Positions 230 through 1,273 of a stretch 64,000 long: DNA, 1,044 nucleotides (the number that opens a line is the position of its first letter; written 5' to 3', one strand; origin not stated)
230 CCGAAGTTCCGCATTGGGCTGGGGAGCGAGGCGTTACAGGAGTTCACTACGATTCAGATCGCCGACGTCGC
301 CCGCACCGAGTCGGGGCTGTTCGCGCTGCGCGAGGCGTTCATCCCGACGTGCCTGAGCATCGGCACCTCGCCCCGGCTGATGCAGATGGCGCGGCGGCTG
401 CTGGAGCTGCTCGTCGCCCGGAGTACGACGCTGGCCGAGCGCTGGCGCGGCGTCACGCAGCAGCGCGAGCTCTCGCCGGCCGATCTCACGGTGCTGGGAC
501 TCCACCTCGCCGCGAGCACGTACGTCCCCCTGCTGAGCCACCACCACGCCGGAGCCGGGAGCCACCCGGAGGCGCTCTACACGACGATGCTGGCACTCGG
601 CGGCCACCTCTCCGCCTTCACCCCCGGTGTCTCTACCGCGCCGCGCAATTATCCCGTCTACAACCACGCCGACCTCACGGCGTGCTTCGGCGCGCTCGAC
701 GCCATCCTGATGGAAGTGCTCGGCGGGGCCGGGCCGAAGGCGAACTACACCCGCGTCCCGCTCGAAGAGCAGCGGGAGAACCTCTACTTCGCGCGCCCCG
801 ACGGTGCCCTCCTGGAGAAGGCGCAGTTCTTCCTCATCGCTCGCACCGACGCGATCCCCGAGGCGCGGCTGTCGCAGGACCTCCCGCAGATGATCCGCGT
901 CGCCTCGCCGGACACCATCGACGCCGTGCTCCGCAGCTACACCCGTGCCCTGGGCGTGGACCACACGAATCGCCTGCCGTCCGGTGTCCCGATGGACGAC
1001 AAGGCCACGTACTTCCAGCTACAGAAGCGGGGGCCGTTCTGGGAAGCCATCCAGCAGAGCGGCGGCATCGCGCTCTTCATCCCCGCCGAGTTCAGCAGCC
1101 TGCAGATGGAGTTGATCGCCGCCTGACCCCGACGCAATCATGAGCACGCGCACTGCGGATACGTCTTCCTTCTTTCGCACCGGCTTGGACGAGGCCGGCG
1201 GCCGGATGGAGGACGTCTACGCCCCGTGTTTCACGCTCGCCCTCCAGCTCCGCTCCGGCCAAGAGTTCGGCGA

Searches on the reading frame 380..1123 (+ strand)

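Call 83: search_protein_families(library=pfam, proteins=[window:380-1123:+], max_evalue=0.001)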
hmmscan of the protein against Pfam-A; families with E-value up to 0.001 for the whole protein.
window:380-1123:+ (248 aa): 1 family
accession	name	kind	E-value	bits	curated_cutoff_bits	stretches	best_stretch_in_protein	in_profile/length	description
PF05936.17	T6SS_VasE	-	2.1e-54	185.4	23.4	1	2-247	186-428/429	Bacterial Type VI secretion, VC_A0110, EvfL, ImpJ, VasE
